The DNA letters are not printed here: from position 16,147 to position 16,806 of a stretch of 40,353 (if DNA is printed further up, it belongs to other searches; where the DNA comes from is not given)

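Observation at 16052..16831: Three-gene accessory cassette in the prophage 'moron/defence' slot between lysis genes and attP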

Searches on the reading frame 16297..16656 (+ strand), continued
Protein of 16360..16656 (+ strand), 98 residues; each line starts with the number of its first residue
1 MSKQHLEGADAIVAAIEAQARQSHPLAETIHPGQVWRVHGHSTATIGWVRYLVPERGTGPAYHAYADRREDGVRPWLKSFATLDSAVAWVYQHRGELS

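Call 47: search_solved_structures(query=A2, max_evalue=10, show_alignments=2)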
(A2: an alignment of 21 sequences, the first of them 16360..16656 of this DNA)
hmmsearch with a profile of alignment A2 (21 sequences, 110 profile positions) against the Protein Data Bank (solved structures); distinct sequences matched with E-value up to 10: 7.
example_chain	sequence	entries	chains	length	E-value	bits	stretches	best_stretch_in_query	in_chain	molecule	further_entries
7fh6_A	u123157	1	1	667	0.0072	19.4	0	59-82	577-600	CylK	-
7fh8_A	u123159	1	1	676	0.0073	19.4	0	59-82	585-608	CylK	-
7fh7_A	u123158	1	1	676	0.0075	19.3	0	59-82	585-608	CylK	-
7ron_A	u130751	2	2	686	0.0078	19.3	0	59-82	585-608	CylK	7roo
2rvf_A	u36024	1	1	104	0.42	13.7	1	34-98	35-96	Predicted protein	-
7w5z_X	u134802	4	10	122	0.55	13.3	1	59-93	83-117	Transmembrane protein, putative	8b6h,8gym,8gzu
8bqs_EQ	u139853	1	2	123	0.56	13.3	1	59-93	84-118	Transmembrane protein, putative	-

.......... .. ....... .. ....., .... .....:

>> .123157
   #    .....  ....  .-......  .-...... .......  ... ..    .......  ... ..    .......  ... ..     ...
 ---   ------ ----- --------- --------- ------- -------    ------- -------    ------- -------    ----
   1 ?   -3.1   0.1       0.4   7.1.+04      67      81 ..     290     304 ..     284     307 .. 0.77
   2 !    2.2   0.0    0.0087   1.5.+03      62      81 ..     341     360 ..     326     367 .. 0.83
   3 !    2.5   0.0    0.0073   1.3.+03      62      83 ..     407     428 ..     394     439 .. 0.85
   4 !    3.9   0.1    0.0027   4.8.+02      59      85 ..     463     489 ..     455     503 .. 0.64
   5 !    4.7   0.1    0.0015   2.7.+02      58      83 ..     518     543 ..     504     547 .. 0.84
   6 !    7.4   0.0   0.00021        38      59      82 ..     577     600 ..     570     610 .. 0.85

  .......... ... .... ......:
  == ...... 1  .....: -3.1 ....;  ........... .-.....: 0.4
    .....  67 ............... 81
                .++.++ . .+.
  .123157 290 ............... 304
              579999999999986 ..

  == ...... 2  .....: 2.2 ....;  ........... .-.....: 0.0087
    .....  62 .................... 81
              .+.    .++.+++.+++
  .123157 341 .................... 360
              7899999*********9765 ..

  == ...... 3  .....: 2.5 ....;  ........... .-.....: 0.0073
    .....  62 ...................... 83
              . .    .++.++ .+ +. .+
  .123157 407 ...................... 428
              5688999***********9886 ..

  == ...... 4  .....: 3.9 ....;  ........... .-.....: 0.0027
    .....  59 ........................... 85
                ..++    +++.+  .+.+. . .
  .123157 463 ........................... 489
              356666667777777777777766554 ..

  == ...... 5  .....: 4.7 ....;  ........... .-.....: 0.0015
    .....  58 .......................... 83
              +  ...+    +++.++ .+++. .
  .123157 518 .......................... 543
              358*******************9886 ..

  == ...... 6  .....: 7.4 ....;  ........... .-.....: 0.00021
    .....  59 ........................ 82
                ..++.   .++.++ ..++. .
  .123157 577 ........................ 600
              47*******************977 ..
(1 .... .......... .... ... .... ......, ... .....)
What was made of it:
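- Tried and rejected: The PDB sequence-profile search gave only low-complexity-like partial hits to CylK repeats (call 47).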

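Call 48: search_protein_families(library=pfam, alignment_id=A2, max_evalue=10)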
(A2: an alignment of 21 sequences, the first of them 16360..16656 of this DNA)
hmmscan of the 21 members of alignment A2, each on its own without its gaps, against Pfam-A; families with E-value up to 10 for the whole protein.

A. member 1, window:16360-16656:+ (98 aa): 0 families

B. families by the number of members that match (of 21 scanned): 2 families
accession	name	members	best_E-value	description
PF24410.1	wHTH-HSP90_Na-assoc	2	0.037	wHTH-Hsp90_Na associated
PF13577.12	SnoaL_4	1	0.052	SnoaL-like domain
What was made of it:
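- Tried and rejected: Pfam on all 21 B-family members also gave none (call 48).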

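Call 49: find_encoding_contigs(protein=P0015, flank=6000, max_places=3)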
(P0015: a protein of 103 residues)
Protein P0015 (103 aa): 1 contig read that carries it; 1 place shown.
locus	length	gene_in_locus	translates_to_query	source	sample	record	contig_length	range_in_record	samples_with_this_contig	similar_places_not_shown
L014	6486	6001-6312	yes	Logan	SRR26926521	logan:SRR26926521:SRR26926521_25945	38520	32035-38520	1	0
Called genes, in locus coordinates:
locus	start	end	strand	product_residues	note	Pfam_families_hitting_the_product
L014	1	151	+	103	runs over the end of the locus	-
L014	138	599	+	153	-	-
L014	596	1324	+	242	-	-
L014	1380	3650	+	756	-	-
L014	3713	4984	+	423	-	PF01510:Amidase_2, PF23577:LysM_RLK (faint), PF01476:LysM (faint)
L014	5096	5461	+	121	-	-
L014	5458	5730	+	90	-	PF16945:Phage_r1t_holin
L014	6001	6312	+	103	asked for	-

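Call 50: find_encoding_contigs(protein=P0022, flank=6000, max_places=3)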
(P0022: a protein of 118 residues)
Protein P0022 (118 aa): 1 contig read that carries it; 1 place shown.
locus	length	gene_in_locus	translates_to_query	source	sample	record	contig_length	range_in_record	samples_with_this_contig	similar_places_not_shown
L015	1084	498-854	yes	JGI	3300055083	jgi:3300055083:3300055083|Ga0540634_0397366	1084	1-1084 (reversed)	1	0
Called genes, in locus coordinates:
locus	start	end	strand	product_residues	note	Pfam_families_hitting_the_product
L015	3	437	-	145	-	?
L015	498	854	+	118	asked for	-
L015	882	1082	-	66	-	?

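Call 52: find_related_loci(query=A1, collection=viral_contigs, flank=5000)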
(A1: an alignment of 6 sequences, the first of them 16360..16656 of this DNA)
Query A1 (98 aa) in viral_contigs; peptide patterns used: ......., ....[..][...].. (x = any residue, [..] = any of these).
50 stretches matched a pattern; 1 encode a relative of the query (tblastn E <= 1e-3); 1 distinct loci.
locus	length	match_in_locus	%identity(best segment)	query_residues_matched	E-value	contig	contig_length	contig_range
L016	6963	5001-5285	72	1-97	8e-45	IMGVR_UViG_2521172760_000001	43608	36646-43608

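Call 54: search_protein_families(library=padloc, proteins=[window:16360-16656:+, L002:8515-8685:-], max_evalue=1)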
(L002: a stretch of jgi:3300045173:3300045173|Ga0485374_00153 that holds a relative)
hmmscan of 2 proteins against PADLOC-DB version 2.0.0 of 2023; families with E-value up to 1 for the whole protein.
window:16360-16656:+ (98 aa): 0 families

L002:8515-8685:- (56 aa): 0 families

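Call 55: search_protein_families(library=ncbifam, proteins=[window:16360-16656:+, L002:8515-8685:-], max_evalue=1)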
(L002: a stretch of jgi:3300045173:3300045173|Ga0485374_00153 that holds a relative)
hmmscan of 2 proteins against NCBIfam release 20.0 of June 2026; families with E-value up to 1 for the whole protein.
window:16360-16656:+ (98 aa): 0 families

L002:8515-8685:- (56 aa): 1 family
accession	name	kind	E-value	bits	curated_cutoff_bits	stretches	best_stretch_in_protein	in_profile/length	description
NF008244.0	PRK11020.1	equivalog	0.05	14.1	110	1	5-51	11-57/120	YibL family ribosome-associated protein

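Call 64: find_encoding_contigs(protein=P0017, flank=6000, max_places=3)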
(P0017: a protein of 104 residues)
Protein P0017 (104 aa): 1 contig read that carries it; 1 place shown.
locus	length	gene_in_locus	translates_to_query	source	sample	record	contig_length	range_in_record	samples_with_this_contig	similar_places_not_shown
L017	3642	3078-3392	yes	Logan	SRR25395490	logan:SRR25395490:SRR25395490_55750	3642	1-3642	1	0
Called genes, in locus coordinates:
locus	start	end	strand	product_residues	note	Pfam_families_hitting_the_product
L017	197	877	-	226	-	PF01381:HTH_3 (weak)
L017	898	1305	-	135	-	-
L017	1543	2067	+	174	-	-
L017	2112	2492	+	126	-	PF04545:Sigma70_r4 (weak), PF13560:HTH_31, PF01381:HTH_3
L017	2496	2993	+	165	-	-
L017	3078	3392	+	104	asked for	-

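Call 65: find_encoding_contigs(protein=P0024, flank=6000, max_places=3)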
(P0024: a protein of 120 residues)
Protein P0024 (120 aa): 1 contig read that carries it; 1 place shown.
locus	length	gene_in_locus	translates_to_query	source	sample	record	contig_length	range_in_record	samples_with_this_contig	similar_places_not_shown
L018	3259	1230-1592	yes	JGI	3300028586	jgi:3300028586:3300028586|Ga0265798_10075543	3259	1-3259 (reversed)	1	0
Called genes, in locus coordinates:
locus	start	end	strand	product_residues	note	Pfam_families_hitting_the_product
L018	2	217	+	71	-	?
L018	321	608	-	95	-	-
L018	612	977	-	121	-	-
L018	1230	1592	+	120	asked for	-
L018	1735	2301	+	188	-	PF03235:GmrSD_N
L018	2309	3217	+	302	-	PF13384:HTH_23 (faint), PF13936:HTH_38 (faint)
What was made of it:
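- One is in an early or immunity-type operon (L017) and one is next to a GmrSD-like gene (L018) (calls 64, 65).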

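Call 74: find_related_loci(query=A1, collection=metagenome_contigs, flank=4000)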
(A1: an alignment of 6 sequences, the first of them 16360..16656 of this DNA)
Query A1 (98 aa) in metagenome_contigs; peptide patterns used: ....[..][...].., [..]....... (x = any residue, [..] = any of these).
160 stretches matched a pattern, but none encodes a relative of the query by tblastn (E <= 1e-3).

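Call 97: search_protein_families(library=pfam, proteins=[L001:7066-7959:+], max_evalue=0.01)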
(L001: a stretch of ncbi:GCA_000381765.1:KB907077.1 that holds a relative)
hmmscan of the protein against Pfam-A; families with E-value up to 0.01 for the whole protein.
L001:7066-7959:+ (297 aa): 1 family
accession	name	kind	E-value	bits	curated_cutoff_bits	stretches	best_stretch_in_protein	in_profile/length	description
PF12686.12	DUF3800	-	2.8e-13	51.2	21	1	3-214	1-148/149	Protein of unknown function (DUF3800)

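Call 104: list_cluster_members(proteins=[P0002, P0007, P0014, P0015, P0016, P0017, P0019, P0020, P0022, P0024])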
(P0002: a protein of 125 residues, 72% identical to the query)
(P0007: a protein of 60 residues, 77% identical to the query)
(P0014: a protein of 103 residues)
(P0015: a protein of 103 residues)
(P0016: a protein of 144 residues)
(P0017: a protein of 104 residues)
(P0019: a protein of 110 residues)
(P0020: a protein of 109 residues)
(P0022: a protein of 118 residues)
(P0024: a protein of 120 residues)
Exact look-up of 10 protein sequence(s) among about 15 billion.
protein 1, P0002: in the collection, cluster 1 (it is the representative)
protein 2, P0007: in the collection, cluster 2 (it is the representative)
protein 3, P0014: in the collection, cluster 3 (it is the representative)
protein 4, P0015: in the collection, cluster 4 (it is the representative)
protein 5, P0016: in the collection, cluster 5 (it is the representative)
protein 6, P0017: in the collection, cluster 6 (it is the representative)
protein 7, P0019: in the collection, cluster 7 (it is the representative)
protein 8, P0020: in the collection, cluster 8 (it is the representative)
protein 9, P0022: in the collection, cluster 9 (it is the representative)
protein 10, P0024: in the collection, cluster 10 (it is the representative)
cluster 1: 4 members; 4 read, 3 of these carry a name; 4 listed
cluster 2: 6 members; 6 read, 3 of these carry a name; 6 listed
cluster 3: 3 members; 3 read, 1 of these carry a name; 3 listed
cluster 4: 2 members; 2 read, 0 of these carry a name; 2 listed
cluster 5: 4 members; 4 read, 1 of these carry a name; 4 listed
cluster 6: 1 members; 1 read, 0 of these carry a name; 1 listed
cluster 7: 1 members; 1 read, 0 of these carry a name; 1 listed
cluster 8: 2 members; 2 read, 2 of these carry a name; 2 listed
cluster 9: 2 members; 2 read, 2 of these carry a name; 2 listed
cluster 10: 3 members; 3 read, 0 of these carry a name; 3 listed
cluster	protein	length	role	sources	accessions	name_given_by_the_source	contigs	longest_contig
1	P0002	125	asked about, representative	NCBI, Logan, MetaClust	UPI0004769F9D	status=active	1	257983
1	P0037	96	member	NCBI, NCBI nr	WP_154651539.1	hypothetical protein [Gulosibacter faecalis]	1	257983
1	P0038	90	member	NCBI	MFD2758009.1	hypothetical protein ACFSW7_06430, partial [Gulosibacter faecalis]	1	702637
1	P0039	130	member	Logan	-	-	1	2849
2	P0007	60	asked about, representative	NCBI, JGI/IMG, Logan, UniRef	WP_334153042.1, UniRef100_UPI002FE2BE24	hypothetical protein [Microbacterium sp.] | hypothetical protein n=1 Tax=Microbacterium sp. TaxID=51671 RepID=UPI002FE2BE24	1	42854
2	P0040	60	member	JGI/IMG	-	hypothetical protein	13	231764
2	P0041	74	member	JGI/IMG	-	hypothetical protein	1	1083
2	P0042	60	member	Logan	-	-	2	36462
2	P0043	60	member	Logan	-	-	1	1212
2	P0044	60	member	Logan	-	-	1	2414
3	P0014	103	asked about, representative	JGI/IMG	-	hypothetical protein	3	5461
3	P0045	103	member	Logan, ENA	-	-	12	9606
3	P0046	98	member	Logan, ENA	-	-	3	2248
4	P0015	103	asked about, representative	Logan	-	-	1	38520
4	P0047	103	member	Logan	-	-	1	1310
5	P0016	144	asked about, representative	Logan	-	-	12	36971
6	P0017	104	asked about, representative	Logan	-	-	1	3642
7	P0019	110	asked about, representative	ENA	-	-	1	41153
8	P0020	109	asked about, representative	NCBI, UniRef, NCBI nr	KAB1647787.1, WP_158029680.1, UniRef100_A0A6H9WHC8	hypothetical protein [Pseudoclavibacter endophyticus] | Uncharacterized protein n=1 Tax=Pseudoclavibacter endophyticus TaxID=1778590 ...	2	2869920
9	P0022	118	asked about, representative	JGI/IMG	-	hypothetical protein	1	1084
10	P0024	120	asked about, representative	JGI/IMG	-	-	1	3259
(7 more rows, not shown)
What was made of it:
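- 16360..16656 (+): Gene B: 98 aa, neutral, 7 His. It is the anchor gene of the slot and a member of an unannotated alpha-beta5-alpha family. Source names are all 'hypothetical protein' from Gulosibacter and Pseudoclavibacter (call 104).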
